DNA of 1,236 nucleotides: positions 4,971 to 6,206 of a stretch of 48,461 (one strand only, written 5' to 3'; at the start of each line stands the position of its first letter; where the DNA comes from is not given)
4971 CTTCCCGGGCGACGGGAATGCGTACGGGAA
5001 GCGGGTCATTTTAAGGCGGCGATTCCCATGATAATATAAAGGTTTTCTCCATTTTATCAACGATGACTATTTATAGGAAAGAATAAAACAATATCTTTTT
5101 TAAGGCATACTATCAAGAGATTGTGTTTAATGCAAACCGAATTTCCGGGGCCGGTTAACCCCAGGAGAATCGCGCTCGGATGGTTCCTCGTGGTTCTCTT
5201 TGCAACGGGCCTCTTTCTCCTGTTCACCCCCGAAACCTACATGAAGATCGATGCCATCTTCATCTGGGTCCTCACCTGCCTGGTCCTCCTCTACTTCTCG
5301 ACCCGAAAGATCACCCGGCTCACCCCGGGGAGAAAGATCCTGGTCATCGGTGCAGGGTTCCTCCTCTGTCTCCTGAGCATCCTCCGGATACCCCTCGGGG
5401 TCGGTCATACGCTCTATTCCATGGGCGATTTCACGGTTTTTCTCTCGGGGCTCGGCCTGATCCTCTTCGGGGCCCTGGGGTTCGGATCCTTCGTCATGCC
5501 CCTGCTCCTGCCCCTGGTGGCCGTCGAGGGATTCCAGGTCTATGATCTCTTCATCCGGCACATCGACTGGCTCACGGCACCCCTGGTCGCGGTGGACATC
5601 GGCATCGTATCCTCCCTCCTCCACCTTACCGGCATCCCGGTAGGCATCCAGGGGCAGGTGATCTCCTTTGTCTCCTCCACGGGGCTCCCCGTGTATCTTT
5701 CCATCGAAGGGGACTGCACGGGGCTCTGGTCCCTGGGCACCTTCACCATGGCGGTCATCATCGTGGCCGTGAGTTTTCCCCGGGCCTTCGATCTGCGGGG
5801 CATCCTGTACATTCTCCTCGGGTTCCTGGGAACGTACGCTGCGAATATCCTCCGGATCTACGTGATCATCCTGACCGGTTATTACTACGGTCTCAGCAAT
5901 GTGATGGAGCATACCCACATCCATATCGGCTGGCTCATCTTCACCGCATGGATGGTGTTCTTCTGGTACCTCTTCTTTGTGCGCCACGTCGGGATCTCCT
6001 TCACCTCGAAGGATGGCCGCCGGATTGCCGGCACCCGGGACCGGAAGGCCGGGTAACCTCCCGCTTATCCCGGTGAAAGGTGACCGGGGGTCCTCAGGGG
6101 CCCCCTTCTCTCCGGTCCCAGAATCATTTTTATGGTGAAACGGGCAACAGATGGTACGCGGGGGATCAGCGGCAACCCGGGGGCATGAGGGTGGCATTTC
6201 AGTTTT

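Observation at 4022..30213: Archaeal counterpart of the bacterial exosortase/PEP-CTERM EPS locus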

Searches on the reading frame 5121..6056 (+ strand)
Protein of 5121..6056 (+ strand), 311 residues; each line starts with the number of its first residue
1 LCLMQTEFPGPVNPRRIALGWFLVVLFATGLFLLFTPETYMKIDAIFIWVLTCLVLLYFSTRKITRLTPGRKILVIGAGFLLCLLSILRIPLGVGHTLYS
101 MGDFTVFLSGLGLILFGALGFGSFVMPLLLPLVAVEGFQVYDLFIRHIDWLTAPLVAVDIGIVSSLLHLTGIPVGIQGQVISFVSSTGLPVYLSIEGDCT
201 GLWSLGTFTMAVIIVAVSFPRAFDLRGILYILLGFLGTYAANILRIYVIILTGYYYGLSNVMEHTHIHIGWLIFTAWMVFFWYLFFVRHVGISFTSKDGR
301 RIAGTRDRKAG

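Call 5: search_protein_families(library=ncbifam, proteins=[window:5121-6056:+], max_evalue=0.01)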
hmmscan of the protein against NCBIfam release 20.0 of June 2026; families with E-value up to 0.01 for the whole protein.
window:5121-6056:+ (311 aa): 9 families
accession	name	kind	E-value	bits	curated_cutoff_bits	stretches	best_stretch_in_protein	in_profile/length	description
TIGR02602.1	8TM_EpsH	subfamily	1.3e-13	51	105.55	1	93-286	58-238/241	exosortase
TIGR04178.1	exo_archaeo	signature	5e-12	46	23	1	194-285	2-92/97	exosortase/archaeosortase family protein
TIGR03762.1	archaeo_artC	exception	2.8e-11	43.8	100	1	103-285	87-271/274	archaeosortase C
TIGR03110.1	exosort_Gpos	exception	1.9e-09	37.7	102.75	1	144-288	42-178/187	exosortase family protein XrtG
TIGR03109.2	exosort_XrtA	exception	3e-09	36.7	208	1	48-282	36-254/261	exosortase A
NF046081.1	exosort_XrtX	exception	1.7e-06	28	170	1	138-286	19-159/168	exosortase X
TIGR04489.1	exosort_XrtO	exception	0.0047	15.8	250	1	198-285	168-255/451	exosortase O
TIGR04152.1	exosort_VPLPA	exception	0.0052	15.9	400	1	52-282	16-236/486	VPLPA-CTERM-specific exosortase XrtD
NF035943.2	exosort_XrtV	exception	0.0061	15.9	313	1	50-281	40-259/270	exosortase V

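Call 7: search_protein_families(library=pfam, proteins=[window:5121-6056:+], max_evalue=0.01)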
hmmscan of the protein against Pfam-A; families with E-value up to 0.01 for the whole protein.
window:5121-6056:+ (311 aa): 1 family
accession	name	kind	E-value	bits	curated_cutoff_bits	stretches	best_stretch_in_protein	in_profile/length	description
PF09721.15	Exosortase_EpsH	-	1.1e-21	77.8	25.7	1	44-285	26-251/254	Transmembrane exosortase (Exosortase_EpsH)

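Call 11: find_homologous_proteins(query=window:5121-6056:+)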
Query window:5121-6056:+ (311 aa): 23 proteins with E <= 0.001 among 5995 candidates.
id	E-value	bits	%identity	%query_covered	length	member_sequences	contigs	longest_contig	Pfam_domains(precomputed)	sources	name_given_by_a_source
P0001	1.4e-180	618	100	93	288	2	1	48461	PF09721.16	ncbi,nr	ncbi:MAG TPA: exosortase/archaeosortase family protein [Methanomicrobiales archaeon]|nr:exosortase/a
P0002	1.5e-112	394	61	96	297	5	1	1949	PF09721.16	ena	-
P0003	2.1e-111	390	60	94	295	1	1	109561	PF09721.16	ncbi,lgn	-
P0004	2.6e-111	390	60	95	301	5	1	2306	PF09721.16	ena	-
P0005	4.3e-110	386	60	95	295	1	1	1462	PF09721.16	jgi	jgi:exosortase/archaeosortase family protein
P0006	3.2e-105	370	61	89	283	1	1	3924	PF09721.16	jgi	jgi:exosortase/archaeosortase family protein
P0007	7.8e-96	339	60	83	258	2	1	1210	PF09721.16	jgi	jgi:exosortase/archaeosortase family protein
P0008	2.5e-80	288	47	95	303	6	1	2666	PF09721.16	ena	-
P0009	6.2e-80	287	46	92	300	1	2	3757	PF09721.16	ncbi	-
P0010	2.9e-79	285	44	97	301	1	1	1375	PF09721.16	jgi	jgi:exosortase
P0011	3.4e-79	285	45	96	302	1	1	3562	PF09721.16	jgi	jgi:exosortase/archaeosortase family protein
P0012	5.4e-79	284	45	94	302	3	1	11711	PF09721.16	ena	-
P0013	2.6e-77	278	45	94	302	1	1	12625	PF09721.16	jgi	jgi:exosortase/archaeosortase family protein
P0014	3.1e-77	278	47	86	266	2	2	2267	PF09721.16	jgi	-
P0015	6.9e-71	257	46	85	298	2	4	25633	PF09721.16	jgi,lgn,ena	-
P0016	1.3e-69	253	43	93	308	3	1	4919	PF09721.16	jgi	-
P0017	1.2e-48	184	34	93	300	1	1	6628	PF09721.16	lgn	-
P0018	4.2e-47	179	36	88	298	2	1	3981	PF09721.16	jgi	-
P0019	1.4e-46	177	35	88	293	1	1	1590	PF09721.16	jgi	jgi:exosortase/archaeosortase family protein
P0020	7.8e-46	175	37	88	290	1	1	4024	PF09721.16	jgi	jgi:exosortase/archaeosortase family protein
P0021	5.4e-45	172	34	92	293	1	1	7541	PF09721.16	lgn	-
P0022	2.5e-41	160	34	88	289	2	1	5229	PF09721.16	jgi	jgi:exosortase/archaeosortase family protein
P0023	2.8e-8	52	34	46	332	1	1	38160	PF09721.16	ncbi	-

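Call 12: find_encoding_contigs(protein=P0003, flank=10000, max_places=3)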
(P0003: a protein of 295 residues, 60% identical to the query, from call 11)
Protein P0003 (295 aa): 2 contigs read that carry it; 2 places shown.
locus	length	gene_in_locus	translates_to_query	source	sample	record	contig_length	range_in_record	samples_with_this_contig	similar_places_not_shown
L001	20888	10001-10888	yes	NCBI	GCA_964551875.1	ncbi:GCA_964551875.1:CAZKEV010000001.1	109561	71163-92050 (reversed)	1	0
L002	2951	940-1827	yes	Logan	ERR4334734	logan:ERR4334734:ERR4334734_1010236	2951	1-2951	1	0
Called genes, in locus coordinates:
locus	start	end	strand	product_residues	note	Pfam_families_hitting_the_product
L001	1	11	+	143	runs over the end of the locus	-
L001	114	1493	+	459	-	PF00582:Usp, PF00583:Acetyltransf_1, PF13673:Acetyltransf_10, PF13508:Acetyltransf_7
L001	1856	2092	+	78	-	-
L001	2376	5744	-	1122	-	PF22904:NOMO1-like_2nd (faint), PF13620:CarboxypepD_reg (faint), PF22902:NOMO1-like_9th (faint), PF17210:SdrD_B (weak), PF11974:bMG3 (faint), PF17802:SpaA (weak), PF20598:DUF6795 (faint)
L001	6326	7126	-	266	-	-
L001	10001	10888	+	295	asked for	PF09721:Exosortase_EpsH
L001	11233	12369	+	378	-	PF00801:PKD, PF18911:PKD_4, PF18981:InlK_D3 (faint), PF00801:PKD, PF18911:PKD_4, PF00801:PKD, PF18911:PKD_4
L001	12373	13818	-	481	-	-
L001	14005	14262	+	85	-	-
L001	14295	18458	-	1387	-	-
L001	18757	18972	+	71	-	-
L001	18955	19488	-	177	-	-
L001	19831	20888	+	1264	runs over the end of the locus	-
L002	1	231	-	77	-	?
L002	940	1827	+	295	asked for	PF09721:Exosortase_EpsH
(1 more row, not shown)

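Call 13: find_encoding_contigs(protein=P0015, flank=10000, max_places=4)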
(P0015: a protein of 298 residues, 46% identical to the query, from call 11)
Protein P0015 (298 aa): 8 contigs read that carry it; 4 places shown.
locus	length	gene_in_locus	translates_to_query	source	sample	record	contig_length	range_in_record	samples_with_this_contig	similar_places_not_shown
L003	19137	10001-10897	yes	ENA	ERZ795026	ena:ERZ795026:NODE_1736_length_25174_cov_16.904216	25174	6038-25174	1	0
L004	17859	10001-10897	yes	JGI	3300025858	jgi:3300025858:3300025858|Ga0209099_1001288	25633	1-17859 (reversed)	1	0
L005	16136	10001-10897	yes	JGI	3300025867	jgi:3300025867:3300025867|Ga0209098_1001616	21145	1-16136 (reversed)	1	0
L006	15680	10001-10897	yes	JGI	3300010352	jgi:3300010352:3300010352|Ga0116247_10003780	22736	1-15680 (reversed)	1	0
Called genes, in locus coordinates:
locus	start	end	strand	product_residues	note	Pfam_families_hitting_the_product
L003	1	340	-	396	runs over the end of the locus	PF02786:CPSase_L_D2 (faint)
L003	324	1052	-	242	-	-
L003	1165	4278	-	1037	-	PF00989:PAS, PF13426:PAS_9, PF00989:PAS, PF13188:PAS_8, PF13426:PAS_9, PF00989:PAS, PF13426:PAS_9, PF08448:PAS_4, +11 more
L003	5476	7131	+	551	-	PF00989:PAS (weak), PF13188:PAS_8 (faint), PF13426:PAS_9 (weak), PF08447:PAS_3 (faint), PF08448:PAS_4 (weak), PF13426:PAS_9, PF02518:HATPase_c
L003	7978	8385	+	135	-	-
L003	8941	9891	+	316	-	PF26596:PEF-CTERM_ARCH (weak)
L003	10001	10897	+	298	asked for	PF09721:Exosortase_EpsH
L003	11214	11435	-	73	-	-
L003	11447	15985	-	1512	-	PF05345:He_PIG, PF05345:He_PIG, PF17963:Big_9 (weak), PF05345:He_PIG, PF17963:Big_9 (weak), PF05345:He_PIG, PF17963:Big_9 (weak), PF05345:He_PIG, +3 more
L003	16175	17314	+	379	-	PF08448:PAS_4 (faint), PF13188:PAS_8 (faint), PF13426:PAS_9, PF00989:PAS, PF13426:PAS_9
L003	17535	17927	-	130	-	PF01648:ACPS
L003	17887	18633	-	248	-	PF00106:adh_short, PF08659:KR, PF13561:adh_short_C2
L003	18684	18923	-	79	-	PF00550:PP-binding (weak)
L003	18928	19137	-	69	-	?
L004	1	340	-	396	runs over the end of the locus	PF02786:CPSase_L_D2 (faint)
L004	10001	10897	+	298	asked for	PF09721:Exosortase_EpsH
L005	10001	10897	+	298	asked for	PF09721:Exosortase_EpsH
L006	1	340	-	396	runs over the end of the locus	PF02786:CPSase_L_D2 (faint)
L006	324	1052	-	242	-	-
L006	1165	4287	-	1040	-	PF00989:PAS, PF13426:PAS_9, PF00989:PAS, PF13188:PAS_8, PF13426:PAS_9, PF00989:PAS, PF13426:PAS_9, PF08448:PAS_4, +11 more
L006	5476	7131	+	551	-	PF00989:PAS (weak), PF13188:PAS_8 (faint), PF13426:PAS_9 (weak), PF08447:PAS_3 (faint), PF08448:PAS_4 (weak), PF13426:PAS_9, PF02518:HATPase_c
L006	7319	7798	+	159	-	-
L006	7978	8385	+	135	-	-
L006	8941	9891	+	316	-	PF26596:PEF-CTERM_ARCH (weak)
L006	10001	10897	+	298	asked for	PF09721:Exosortase_EpsH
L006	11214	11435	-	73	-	-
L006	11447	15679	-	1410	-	?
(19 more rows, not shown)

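Call 20: find_related_loci(query=A1, collection=genome_contigs, flank=10000)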
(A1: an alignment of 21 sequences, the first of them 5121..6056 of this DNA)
Query A1 (311 aa) in genome_contigs; peptide patterns used: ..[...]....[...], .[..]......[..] (x = any residue, [..] = any of these).
52 stretches matched a pattern; 24 encode a relative of the query (tblastn E <= 1e-3); 24 distinct loci.
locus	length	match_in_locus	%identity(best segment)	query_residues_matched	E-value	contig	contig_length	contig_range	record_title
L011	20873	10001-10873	60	4-294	8e-117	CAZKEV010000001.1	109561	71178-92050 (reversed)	MAG TPA_asm: uncultured Methanomicrobiales archaeon isolate binchicken_co376_199 genome assembly, contig: NODE_100_lengt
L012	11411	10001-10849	64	7-292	3e-115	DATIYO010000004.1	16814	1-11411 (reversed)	MAG TPA_asm: Methanomicrobiales archaeon isolate SMAG_U15277 k141_4616044, whole genome shotgun sequence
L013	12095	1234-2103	45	12-301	7e-87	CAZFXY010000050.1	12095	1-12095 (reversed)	MAG TPA_asm: uncultured Methanoculleus sp. isolate binchicken_co139_268 genome assembly, contig: NODE_11645_length_12095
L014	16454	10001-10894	45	4-301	7e-87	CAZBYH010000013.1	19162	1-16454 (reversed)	MAG TPA_asm: uncultured Methanoculleus sp. isolate binchicken_co88_693 genome assembly, contig: NODE_4189_length_19162_c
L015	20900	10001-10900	43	8-307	1e-82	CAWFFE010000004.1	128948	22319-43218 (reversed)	MAG: uncultured Methanoregulaceae archaeon isolate MFD02416.bin.2.266 genome assembly, contig: contig_48360, whole genom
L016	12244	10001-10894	45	4-301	3e-82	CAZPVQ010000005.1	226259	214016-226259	MAG TPA_asm: uncultured Methanoregula sp. isolate SRP302447_co3_209 genome assembly, contig: NODE_140_length_226259_cov_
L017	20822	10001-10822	47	21-294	2e-79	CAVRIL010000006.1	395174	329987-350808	MAG: uncultured Methanoregulaceae archaeon isolate MFD05942.bin.2.200 genome assembly, contig: contig_42132, whole genom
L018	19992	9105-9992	44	4-299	2e-78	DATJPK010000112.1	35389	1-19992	MAG TPA_asm: Methanomicrobiales archaeon isolate SMAG_U14911 k141_2791027, whole genome shotgun sequence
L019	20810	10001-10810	46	33-301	3e-77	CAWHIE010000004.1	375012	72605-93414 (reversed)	MAG: uncultured Methanoregulaceae archaeon isolate MFD01872.bin.2.58 genome assembly, contig: contig_107424, whole genom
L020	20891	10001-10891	45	9-305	1e-86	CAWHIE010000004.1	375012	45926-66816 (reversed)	MAG: uncultured Methanoregulaceae archaeon isolate MFD01872.bin.2.58 genome assembly, contig: contig_107424, whole genom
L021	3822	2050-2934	42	13-307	4e-68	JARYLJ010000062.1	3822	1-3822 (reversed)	MAG: Methanomicrobiales archaeon isolate A05DMB-I-03 NODE_7561_length_3822_cov_14.099018, whole genome shotgun sequence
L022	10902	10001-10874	66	4-294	1e-100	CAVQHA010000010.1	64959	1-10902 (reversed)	MAG: uncultured Methanomicrobiales archaeon isolate MFD04492.bin.2.72 genome assembly, contig: contig_60314, whole genom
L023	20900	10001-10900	44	4-301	2e-79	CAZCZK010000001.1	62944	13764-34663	MAG TPA_asm: uncultured Methanoregula sp. isolate SRP192927_co4_900 genome assembly, contig: NODE_519_length_62944_cov_9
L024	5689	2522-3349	38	16-290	3e-60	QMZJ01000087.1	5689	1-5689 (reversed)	MAG: Candidatus Altiarchaeales archaeon isolate B52_G2 B52_Guay2_scaffold_08698, whole genome shotgun sequence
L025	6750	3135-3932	38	45-309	6e-57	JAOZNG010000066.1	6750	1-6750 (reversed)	MAG: archaeon isolate GMC4.concoct.133_sub GMC4_20114_length_6750_cov_5.029574, whole genome shotgun sequence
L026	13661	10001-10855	37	19-303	6e-57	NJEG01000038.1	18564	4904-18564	MAG: Candidatus Altiarchaeales archaeon ex4484_2 ex4484_2_scaffold_3333_length_18564__count_5108, whole genome shotgun s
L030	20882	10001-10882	30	11-309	6e-33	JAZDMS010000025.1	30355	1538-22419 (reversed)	MAG: Candidatus Altiarchaeota archaeon isolate MEGAHIT-group-0.671 k141_14445600, whole genome shotgun sequence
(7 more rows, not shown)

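Call 61: search_protein_families(library=pfam, proteins=[L030:8846-9817:-, L003:8941-9891:+, L011:7866-8816:-], max_evalue=0.1)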
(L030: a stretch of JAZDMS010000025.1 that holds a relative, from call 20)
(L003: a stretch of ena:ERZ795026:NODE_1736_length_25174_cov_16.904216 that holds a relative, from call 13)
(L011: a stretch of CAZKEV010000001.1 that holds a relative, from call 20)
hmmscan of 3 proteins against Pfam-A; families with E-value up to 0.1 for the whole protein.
L030:8846-9817:- (323 aa): 0 families

L003:8941-9891:+ (316 aa): 0 families

L011:7866-8816:- (316 aa): 1 family
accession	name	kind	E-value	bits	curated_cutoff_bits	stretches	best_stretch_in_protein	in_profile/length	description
PF02412.23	TSP_3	-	2.1e-34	117.3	25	6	35-78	3-36/36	Thrombospondin type 3 repeat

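Call 73: search_protein_families(library=pfam, proteins=[L030:2709-4484:+, L030:4406-5575:+, L030:7202-8344:+, L030:11305-13671:-, L030:13668-14093:-, L030:14258-15289:+, L030:16056-17153:+, L030:16730-18673:+, L030:18975-19850:+, L030:19763-20599:+], max_evalue=0.001)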
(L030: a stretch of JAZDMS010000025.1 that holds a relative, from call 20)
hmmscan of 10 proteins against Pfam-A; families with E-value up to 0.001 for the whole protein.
L030:2709-4484:+ (591 aa): 0 families

L030:4406-5575:+ (389 aa): 1 family
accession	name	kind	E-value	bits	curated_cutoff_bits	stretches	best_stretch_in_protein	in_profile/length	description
PF12698.13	ABC2_membrane_3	-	8e-14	51.9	31.6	1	44-377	1-343/347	ABC-2 family transporter protein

L030:7202-8344:+ (380 aa): 1 family
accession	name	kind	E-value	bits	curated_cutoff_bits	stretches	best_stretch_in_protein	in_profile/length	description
PF24033.1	DUF7342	-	1.7e-05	25.3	31.6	1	5-61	2-57/150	Family of unknown function (DUF7342)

L030:11305-13671:- (788 aa): 0 families

L030:13668-14093:- (141 aa): 1 family
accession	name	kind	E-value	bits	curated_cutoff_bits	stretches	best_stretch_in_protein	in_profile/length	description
PF07760.16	DUF1616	-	0.00036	20.2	31.6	1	7-127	150-281/307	Protein of unknown function (DUF1616)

L030:14258-15289:+ (343 aa): 1 family
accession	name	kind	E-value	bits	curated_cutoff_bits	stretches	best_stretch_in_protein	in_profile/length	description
PF00953.26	Glycos_transf_4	-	1.8e-32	113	27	1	85-244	4-158/160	Glycosyl transferase family 4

L030:16056-17153:+ (365 aa): 1 family
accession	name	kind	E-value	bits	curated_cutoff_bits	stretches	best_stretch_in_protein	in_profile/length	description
PF04007.18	DUF354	-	9.7e-48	163.4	22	1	3-340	2-331/349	Protein of unknown function (DUF354)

L030:16730-18673:+ (647 aa): 0 families

L030:18975-19850:+ (291 aa): 2 families
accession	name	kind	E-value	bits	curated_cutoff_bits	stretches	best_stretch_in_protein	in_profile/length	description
PF04343.18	DUF488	-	1.3e-27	97.3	22.2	1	163-281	2-121/121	Domain of unknown function DUF488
PF22751.1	DUF488-N3a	-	6.1e-07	30.2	27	1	209-281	37-114/118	Active DUF488-N3 subclade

L030:19763-20599:+ (278 aa): 0 families

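Call 74: search_protein_representatives(alignment_id=A1)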
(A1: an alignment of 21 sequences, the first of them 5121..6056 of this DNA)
Query: 21 sequences, 299 profile positions. Proteins with E-value up to 0.001 (for the whole library): 1239; up to 1e-10: 340; up to 1e-30: 17. The best 150 are listed.
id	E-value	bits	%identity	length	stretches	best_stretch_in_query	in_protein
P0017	7.4e-108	376.8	-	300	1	7-295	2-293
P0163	7.5e-101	353.8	-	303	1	8-294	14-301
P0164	9.1e-78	278.0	-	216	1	3-216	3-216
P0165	7.5e-74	265.2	-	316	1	10-292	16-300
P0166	2.5e-71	256.9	-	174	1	120-294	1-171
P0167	4.6e-70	252.8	-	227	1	70-294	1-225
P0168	1.6e-69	251.0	-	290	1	11-289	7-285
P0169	3.2e-67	243.4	-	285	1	15-285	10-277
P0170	9.5e-66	238.6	-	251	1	42-283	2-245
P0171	1.6e-61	224.7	-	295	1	11-287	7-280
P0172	1.7e-57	211.5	-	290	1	6-283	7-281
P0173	8.2e-52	192.8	-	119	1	185-295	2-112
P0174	4.3e-49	183.9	-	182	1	3-142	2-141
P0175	2.8e-47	177.9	-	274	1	8-293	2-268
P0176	1.1e-43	166.1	-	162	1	125-282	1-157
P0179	4.8e-29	118.1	-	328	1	68-283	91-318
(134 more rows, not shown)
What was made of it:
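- Closest known: Archaeosortase C / PEF-CTERM sorting system. Different: It belongs to a separate small clade (calls 5, 74).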

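Call 75: search_protein_families(library=ncbifam, proteins=[L030:9998-10861:+, L026:10001-10855:+, P0015, P0179], max_evalue=0.0001)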
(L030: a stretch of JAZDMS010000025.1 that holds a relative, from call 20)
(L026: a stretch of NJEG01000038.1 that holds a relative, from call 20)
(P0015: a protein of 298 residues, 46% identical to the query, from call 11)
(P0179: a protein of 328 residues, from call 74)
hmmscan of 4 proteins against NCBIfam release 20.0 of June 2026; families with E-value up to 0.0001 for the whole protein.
L030:9998-10861:+ (287 aa): 4 families
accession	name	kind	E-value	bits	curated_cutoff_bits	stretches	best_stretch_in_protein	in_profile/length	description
TIGR04178.1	exo_archaeo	signature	1.5e-14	54.1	23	1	186-275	1-91/97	exosortase/archaeosortase family protein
TIGR03110.1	exosort_Gpos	exception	7e-08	32.6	102.75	1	161-278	63-177/187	exosortase family protein XrtG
NF046081.1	exosort_XrtX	exception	2.4e-05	24.3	170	1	158-278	46-160/168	exosortase X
TIGR04144.1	archaeo_VPXXXP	exception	3.9e-05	23.7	150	1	150-246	31-119/156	archaeosortase B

L026:10001-10855:+ (285 aa): 8 families
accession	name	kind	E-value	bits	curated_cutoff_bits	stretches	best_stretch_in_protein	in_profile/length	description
TIGR04178.1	exo_archaeo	signature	2e-12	47.2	23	1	177-267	2-91/97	exosortase/archaeosortase family protein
TIGR03762.1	archaeo_artC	exception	9.4e-11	42.1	100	1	32-265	36-270/274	archaeosortase C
TIGR02602.1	8TM_EpsH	subfamily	1.4e-10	41.2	105.55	1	24-267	8-236/241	exosortase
TIGR03109.2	exosort_XrtA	exception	5e-10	39.2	208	1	23-265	28-253/261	exosortase A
TIGR03110.1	exosort_Gpos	exception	8.6e-08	32.3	102.75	1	156-277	69-184/187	exosortase family protein XrtG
NF046081.1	exosort_XrtX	exception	9.2e-08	32.2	170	1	122-273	20-163/168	exosortase X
TIGR04177.1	exosort_XrtH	exception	1.5e-06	28.3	86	1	123-232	16-117/158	exosortase H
TIGR04124.1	archaeo_artE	exception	5.3e-06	26.6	95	1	131-263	23-142/153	archaeosortase family protein ArtE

P0015 (298 aa): 5 families
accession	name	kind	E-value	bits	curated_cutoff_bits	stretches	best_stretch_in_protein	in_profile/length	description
TIGR04178.1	exo_archaeo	signature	1.3e-12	47.8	23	1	192-282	2-91/97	exosortase/archaeosortase family protein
TIGR02602.1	8TM_EpsH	subfamily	1.9e-11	44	105.55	1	102-282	69-236/241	exosortase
TIGR03110.1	exosort_Gpos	exception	9.7e-11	41.9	102.75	1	153-286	50-178/187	exosortase family protein XrtG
TIGR03762.1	archaeo_artC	exception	4.4e-10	39.8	100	1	68-282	56-270/274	archaeosortase C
TIGR03109.2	exosort_XrtA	exception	5.4e-06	26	208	1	17-280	9-254/261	exosortase A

P0179 (328 aa): 6 families
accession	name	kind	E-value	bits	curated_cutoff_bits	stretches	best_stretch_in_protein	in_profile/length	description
TIGR04178.1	exo_archaeo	signature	3.4e-14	52.9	23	1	224-315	1-92/97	exosortase/archaeosortase family protein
TIGR03762.1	archaeo_artC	exception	1.2e-11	44.9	100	1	83-312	51-269/274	archaeosortase C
TIGR02602.1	8TM_EpsH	subfamily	1.3e-09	38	105.55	1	224-315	146-237/241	exosortase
NF033464.1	cyanoexo_CrtC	exception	8.5e-09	35.4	225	1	93-316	67-272/278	cyanoexosortase C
TIGR03109.2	exosort_XrtA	exception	2.3e-07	30.5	208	1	225-316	166-257/261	exosortase A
NF035943.2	exosort_XrtV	exception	5.8e-05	22.5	313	1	185-313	138-261/270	exosortase V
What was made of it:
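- Closest known: Archaeosortase C / PEF-CTERM sorting system. Same: True ArtC enzymes sit in the same cassette in Geoglobus and in metagenome loci (call 75).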
